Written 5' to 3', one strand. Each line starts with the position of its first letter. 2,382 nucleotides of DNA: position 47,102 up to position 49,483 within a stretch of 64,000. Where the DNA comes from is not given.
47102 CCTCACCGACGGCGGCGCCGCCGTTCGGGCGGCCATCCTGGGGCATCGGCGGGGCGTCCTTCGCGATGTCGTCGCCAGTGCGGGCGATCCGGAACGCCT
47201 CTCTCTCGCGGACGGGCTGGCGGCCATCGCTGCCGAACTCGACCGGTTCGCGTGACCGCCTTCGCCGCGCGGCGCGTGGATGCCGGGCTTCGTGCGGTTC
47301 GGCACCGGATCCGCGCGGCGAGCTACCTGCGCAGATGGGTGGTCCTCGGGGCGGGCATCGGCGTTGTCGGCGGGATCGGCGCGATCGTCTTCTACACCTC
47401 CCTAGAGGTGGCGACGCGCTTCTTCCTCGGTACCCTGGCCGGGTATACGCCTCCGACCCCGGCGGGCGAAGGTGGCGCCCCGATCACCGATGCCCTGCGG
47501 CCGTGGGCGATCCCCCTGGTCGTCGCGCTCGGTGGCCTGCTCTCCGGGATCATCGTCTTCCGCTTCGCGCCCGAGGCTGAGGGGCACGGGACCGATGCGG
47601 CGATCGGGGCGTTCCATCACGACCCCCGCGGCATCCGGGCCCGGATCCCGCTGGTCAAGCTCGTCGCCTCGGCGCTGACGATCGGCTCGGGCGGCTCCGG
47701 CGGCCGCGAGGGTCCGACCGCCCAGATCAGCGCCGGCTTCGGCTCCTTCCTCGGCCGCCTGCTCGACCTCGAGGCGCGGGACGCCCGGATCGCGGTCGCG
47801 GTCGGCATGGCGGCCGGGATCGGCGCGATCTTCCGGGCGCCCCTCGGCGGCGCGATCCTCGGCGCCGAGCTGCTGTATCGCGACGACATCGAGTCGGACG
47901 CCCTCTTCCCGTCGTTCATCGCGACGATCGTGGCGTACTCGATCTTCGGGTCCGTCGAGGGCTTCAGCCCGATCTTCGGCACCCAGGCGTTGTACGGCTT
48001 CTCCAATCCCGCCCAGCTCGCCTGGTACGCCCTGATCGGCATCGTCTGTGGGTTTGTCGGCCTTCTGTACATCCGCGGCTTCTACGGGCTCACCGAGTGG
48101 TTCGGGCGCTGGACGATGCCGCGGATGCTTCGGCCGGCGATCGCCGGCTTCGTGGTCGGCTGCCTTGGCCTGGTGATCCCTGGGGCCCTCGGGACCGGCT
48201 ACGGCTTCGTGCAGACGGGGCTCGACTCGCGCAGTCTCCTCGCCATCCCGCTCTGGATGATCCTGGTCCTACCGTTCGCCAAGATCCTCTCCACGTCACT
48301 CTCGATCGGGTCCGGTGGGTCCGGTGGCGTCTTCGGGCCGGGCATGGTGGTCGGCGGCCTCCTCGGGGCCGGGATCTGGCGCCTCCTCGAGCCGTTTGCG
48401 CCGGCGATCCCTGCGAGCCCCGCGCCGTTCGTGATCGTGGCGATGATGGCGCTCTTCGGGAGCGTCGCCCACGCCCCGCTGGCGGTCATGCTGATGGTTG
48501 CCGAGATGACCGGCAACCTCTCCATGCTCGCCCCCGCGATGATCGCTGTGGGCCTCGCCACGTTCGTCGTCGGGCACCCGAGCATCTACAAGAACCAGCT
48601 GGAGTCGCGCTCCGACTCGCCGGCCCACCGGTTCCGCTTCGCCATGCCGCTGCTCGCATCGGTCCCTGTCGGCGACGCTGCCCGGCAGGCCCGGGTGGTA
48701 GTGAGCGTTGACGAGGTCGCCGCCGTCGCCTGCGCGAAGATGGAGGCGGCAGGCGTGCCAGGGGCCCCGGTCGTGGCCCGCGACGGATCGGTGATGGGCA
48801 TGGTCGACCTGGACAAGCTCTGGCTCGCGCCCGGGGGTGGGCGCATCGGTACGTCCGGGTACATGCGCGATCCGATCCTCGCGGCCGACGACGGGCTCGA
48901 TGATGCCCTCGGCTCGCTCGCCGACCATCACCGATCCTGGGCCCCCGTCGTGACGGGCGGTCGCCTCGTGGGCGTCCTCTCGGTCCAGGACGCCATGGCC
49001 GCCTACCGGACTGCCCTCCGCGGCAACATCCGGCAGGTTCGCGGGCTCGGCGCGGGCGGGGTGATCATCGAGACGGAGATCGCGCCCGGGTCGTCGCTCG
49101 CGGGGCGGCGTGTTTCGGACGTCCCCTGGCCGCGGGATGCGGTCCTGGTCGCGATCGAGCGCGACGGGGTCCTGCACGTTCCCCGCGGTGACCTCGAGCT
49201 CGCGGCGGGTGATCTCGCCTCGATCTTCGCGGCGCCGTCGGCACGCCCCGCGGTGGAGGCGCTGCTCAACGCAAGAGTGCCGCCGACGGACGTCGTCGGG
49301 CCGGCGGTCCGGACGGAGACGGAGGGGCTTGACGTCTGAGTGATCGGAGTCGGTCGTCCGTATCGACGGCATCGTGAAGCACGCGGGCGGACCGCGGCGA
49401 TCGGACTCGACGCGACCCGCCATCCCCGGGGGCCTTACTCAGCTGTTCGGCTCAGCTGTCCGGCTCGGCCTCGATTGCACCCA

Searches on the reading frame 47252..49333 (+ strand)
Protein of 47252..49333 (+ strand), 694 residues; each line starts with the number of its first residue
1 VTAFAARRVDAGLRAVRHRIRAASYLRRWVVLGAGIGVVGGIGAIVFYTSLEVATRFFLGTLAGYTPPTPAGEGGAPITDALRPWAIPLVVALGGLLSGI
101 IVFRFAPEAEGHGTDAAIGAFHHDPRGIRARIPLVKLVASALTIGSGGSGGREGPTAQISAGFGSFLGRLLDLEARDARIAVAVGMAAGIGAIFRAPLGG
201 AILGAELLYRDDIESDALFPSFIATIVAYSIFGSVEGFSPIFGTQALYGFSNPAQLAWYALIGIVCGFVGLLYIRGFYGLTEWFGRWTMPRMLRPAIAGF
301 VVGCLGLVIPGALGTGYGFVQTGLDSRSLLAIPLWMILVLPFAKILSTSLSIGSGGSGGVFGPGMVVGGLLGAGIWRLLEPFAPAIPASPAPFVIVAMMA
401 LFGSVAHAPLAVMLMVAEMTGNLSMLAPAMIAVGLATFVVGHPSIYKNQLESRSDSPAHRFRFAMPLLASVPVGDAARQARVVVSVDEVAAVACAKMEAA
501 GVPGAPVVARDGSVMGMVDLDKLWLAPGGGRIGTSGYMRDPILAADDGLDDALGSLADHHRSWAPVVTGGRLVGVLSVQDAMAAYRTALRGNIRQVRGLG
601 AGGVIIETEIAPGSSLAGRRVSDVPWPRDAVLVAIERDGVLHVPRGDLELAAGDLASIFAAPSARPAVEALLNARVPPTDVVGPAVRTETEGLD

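Call 68: search_protein_families(library=pfam, proteins=[window:47252-49333:+], max_evalue=0.001)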
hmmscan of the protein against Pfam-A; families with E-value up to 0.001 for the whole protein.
seq(694 aa): 3 families
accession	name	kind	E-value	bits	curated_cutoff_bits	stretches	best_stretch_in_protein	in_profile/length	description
PF00654.25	Voltage_CLC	-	1.9e-90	304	24.8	1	94-440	1-345/346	Voltage gated chloride channel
PF02080.26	TrkA_C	-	2.7e-10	40.5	27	1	607-672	3-70/71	TrkA-C domain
PF00571.33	CBS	-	4e-09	37.1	24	1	540-585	8-55/57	CBS domain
